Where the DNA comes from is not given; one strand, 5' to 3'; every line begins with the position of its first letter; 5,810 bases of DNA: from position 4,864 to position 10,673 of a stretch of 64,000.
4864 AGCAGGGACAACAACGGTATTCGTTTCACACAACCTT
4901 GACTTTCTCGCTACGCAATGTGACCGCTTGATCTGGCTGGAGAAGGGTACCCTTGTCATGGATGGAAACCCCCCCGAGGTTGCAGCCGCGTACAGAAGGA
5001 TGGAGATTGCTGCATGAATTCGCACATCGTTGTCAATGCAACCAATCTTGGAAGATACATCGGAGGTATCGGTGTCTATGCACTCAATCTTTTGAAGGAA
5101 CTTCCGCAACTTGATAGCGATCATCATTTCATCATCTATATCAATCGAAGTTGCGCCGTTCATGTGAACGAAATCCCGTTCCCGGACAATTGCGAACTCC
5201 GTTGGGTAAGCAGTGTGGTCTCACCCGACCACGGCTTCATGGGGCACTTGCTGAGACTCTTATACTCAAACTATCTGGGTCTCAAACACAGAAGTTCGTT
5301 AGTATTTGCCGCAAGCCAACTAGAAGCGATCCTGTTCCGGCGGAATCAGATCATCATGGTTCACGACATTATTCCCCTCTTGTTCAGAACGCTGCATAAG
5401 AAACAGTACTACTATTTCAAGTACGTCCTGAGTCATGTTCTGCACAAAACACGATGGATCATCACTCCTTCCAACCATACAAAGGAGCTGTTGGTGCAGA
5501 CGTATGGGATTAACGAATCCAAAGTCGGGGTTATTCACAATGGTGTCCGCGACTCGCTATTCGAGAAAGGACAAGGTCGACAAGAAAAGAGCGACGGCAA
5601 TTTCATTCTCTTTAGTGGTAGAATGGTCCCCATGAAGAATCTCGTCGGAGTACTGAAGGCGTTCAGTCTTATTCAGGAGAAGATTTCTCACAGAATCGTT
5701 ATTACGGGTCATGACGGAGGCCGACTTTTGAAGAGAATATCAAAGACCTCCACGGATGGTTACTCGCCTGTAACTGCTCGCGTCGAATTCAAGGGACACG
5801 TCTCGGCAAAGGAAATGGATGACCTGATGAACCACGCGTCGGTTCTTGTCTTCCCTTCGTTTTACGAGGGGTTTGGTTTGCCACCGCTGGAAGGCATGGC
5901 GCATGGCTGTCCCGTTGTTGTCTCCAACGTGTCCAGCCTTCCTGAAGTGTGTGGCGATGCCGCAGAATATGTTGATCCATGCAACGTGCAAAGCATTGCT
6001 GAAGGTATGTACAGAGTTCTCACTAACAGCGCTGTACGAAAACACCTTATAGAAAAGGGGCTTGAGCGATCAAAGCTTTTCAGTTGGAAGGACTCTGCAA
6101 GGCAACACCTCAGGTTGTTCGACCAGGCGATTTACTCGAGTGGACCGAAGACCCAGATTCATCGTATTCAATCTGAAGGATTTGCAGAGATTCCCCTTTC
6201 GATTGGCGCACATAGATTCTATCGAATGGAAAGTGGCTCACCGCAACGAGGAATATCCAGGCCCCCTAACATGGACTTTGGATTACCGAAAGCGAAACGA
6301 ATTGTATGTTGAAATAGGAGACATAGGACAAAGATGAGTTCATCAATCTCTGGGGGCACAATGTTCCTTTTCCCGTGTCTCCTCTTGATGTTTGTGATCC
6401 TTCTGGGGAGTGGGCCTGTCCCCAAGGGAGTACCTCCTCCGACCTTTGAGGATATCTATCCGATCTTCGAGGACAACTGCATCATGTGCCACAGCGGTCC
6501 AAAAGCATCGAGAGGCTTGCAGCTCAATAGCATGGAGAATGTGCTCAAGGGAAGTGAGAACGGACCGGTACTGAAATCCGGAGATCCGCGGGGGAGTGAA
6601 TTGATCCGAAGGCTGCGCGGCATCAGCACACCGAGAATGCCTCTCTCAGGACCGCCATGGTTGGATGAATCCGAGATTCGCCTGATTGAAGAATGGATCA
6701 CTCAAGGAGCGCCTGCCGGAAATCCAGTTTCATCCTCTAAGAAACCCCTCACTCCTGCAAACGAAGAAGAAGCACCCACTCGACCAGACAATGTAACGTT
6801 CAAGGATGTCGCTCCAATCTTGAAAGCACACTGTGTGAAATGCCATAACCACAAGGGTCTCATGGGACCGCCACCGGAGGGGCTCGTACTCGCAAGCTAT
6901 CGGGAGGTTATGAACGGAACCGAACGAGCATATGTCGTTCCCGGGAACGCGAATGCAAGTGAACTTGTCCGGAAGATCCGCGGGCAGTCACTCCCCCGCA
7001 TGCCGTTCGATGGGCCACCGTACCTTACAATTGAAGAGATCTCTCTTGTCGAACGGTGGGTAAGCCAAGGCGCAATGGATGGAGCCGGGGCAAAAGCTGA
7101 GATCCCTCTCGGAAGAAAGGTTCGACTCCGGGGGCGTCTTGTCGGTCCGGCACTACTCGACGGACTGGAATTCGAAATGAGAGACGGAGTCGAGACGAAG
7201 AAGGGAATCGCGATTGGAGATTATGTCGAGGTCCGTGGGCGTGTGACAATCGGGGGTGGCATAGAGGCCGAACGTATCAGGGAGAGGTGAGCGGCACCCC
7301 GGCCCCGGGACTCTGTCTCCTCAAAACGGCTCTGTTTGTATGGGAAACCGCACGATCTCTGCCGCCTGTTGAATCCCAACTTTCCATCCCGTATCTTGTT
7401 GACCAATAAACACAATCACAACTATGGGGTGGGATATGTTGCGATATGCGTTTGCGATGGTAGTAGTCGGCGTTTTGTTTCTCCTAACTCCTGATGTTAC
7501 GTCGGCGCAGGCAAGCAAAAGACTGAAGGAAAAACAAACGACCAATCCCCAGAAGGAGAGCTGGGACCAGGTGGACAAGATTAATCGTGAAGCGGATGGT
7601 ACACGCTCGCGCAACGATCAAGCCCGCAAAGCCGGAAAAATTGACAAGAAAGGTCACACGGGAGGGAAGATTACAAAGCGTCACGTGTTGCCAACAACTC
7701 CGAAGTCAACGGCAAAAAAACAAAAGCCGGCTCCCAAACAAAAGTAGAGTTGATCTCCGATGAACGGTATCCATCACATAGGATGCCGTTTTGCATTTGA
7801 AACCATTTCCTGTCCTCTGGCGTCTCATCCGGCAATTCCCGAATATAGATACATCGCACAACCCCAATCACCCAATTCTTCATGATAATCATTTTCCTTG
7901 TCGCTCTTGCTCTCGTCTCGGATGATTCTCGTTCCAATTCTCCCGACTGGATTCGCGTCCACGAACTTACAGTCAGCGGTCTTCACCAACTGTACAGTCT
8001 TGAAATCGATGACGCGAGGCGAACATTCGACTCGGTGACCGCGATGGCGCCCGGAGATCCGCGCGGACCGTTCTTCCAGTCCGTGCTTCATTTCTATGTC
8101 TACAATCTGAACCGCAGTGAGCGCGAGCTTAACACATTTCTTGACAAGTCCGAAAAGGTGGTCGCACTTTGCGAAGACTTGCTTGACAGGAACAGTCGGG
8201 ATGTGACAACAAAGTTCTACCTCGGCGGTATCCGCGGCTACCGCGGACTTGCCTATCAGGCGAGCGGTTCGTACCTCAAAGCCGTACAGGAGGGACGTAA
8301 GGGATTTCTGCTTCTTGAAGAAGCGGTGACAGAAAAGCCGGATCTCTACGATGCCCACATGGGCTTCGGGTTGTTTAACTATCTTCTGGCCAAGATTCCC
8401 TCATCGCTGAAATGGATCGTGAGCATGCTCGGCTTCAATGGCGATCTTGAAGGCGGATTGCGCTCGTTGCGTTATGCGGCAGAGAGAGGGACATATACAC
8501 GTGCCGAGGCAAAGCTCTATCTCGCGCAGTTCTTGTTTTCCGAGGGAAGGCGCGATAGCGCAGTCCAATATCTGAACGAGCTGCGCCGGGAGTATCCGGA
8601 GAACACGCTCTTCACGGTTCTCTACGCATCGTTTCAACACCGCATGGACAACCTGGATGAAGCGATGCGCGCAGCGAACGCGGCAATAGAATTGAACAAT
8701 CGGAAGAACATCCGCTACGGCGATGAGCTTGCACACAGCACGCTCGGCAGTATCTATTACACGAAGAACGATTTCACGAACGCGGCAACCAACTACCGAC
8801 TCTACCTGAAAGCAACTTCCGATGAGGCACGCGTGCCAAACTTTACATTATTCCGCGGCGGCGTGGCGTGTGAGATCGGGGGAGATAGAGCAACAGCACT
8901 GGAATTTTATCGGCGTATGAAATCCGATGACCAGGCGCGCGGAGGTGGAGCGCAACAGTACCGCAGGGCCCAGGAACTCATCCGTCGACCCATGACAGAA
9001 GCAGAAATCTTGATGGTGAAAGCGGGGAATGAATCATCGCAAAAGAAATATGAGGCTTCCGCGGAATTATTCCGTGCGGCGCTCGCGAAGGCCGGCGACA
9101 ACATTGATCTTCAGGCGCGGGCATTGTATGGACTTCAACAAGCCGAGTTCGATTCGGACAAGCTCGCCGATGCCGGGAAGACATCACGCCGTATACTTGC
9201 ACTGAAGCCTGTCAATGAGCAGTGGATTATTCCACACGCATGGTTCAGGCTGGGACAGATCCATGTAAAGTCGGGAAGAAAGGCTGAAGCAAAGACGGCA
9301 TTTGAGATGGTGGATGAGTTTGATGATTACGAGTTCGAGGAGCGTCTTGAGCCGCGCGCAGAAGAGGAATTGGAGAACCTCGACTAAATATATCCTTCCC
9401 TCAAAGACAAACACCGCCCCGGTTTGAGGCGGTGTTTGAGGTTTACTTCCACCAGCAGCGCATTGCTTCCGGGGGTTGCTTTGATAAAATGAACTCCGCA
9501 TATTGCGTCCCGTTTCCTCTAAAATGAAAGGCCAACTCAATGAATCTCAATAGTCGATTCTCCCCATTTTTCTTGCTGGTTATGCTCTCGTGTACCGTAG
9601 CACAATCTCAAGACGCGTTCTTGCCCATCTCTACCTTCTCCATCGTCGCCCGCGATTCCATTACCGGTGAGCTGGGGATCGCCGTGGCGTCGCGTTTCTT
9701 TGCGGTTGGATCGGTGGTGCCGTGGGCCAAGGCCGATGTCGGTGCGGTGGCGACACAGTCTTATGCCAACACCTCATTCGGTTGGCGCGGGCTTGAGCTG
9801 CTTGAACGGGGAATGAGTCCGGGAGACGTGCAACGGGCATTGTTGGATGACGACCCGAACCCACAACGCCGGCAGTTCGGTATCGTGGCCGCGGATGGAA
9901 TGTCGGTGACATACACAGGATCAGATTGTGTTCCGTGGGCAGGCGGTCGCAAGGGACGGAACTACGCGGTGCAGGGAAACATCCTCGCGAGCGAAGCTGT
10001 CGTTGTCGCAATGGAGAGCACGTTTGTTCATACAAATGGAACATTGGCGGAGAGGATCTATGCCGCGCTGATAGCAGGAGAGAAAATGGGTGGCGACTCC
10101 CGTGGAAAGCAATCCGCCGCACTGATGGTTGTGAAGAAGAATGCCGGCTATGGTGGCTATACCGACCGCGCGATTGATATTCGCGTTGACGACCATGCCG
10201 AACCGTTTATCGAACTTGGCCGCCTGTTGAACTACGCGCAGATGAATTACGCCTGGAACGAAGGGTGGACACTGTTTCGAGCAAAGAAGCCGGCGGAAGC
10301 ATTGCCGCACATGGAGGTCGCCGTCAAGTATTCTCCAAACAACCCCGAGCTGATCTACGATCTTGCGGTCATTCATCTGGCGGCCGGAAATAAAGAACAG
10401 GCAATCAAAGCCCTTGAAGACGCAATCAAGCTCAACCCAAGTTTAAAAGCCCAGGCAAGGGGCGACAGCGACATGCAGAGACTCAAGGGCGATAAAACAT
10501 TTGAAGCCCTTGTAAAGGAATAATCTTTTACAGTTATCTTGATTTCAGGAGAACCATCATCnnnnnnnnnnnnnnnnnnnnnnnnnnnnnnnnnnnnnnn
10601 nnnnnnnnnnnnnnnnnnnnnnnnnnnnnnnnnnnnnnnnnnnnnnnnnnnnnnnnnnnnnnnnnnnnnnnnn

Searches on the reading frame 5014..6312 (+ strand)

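Call 51: search_protein_families(library=pfam, proteins=[window:5014-6312:+], max_evalue=0.0001)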
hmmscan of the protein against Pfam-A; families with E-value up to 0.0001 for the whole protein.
window:5014-6312:+ (432 aa): 4 families
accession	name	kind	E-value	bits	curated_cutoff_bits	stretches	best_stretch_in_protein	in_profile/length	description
PF00534.26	Glycos_transf_1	-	5.2e-31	107.9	26.4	1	190-350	10-170/172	Glycosyl transferases group 1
PF13692.12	Glyco_trans_1_4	-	6.1e-25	88.6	27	1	197-338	3-142/142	Glycosyl transferases group 1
PF13439.12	Glyco_transf_4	-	1e-14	55.3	28.5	1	16-179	1-167/170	Glycosyltransferase Family 4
PF20706.3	GT4-conflict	-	1.1e-11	44.8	26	1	173-312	176-319/385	Family 4 Glycosyltransferase in conflict systems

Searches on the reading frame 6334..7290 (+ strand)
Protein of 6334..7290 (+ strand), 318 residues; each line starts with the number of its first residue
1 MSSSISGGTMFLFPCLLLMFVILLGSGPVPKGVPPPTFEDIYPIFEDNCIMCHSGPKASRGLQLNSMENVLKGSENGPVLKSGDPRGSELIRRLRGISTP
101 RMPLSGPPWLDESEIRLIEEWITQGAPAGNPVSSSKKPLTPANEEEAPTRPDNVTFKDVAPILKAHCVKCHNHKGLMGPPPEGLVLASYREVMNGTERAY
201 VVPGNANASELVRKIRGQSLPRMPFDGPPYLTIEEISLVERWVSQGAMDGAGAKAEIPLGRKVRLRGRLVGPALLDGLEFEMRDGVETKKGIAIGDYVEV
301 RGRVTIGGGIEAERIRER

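Call 51: search_protein_families(library=pfam, proteins=[window:6334-7290:+], max_evalue=0.0001)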
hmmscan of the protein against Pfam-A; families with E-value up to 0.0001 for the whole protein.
window:6334-7290:+ (318 aa): 3 families
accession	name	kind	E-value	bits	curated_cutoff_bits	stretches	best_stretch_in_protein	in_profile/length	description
PF07635.16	PSCyt1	-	1.8e-15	57.7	22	1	49-103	1-56/59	Planctomycete cytochrome C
PF13442.11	Cytochrome_CBB3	-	3.1e-07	31.1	27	0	40-122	5-68/68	Cytochrome C oxidase, cbb3-type, subunit III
PF00034.26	Cytochrom_C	-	3e-05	25.7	21.3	0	44-124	7-88/90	Cytochrome c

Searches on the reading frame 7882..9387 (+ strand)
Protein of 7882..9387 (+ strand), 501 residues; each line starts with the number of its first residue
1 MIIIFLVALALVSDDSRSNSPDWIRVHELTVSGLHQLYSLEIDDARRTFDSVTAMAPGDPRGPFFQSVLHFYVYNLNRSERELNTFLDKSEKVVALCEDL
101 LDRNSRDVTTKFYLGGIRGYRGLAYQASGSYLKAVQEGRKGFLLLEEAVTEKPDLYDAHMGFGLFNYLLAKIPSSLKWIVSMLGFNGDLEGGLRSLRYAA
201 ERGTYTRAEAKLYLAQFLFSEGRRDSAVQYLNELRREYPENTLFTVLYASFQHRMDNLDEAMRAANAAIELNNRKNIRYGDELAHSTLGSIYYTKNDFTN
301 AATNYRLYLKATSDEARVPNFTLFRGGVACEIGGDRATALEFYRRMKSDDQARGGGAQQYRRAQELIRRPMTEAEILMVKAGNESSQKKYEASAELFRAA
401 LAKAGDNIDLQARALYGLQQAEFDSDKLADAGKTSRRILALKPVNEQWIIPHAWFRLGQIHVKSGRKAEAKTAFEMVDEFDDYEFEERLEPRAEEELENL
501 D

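Call 51: search_protein_families(library=pfam, proteins=[window:7882-9387:+], max_evalue=0.0001)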
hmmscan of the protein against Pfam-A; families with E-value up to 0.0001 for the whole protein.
window:7882-9387:+ (501 aa): 8 families
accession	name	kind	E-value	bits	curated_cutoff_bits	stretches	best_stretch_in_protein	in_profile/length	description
PF13432.12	TPR_16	-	7.1e-13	49.2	32.7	0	186-241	10-64/65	Tetratricopeptide repeat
PF14559.12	TPR_19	-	1.1e-12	48.5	25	1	218-273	1-56/68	Tetratricopeptide repeat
PF07719.23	TPR_2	-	2.9e-12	46.2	27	0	452-475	2-25/34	Tetratricopeptide repeat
PF13428.12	TPR_14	-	7.3e-12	45.2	23.5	0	209-249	2-42/44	Tetratricopeptide repeat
PF10300.15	Iml2-TPR_39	-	6.1e-11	42.1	22.2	1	159-304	171-324/467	Iml2/Tetratricopeptide repeat protein 39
PF13181.12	TPR_8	-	7e-11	41.8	25.7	0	452-475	2-25/34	Tetratricopeptide repeat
PF13174.12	TPR_6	-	3.8e-07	30.8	26.3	0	209-240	1-32/33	Tetratricopeptide repeat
PF00515.34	TPR_1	-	4.1e-07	30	27.8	0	453-476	3-26/34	Tetratricopeptide repeat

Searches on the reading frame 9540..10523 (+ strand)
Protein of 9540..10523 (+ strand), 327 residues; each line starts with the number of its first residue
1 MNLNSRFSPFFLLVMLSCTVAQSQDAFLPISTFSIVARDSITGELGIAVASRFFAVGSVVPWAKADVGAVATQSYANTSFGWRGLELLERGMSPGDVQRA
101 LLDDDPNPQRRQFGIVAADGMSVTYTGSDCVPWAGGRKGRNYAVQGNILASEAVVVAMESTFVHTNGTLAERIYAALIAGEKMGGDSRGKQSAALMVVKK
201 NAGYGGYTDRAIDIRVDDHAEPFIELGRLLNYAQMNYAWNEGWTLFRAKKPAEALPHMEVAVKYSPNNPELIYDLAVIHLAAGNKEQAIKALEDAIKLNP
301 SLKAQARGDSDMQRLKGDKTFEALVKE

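Call 51: search_protein_families(library=pfam, proteins=[window:9540-10523:+], max_evalue=0.0001)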
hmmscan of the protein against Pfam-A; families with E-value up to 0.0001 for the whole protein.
window:9540-10523:+ (327 aa): 9 families
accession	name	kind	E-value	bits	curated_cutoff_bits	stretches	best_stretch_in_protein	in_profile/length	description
PF06267.17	DUF1028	-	5e-72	242.2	26.2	1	32-226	1-193/193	Family of unknown function (DUF1028)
PF07719.23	TPR_2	-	1.4e-11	44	27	1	269-301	1-33/34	Tetratricopeptide repeat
PF14559.12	TPR_19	-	2.6e-11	44.1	25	1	245-301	1-57/68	Tetratricopeptide repeat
PF13432.12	TPR_16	-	1.2e-06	29.3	32.7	1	241-301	3-63/65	Tetratricopeptide repeat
PF00515.34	TPR_1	-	2.1e-06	27.8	27.8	1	272-301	4-33/34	Tetratricopeptide repeat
PF13371.12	TPR_9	-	3.4e-06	27.4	35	1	246-303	6-61/73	Tetratricopeptide repeat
PF13181.12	TPR_8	-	4.8e-06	26.8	25.7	0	270-301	2-33/34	Tetratricopeptide repeat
PF13428.12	TPR_14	-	1.6e-05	25.6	23.5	0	269-301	1-33/44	Tetratricopeptide repeat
PF13174.12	TPR_6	-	7.9e-05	23.5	26.3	0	272-300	3-31/33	Tetratricopeptide repeat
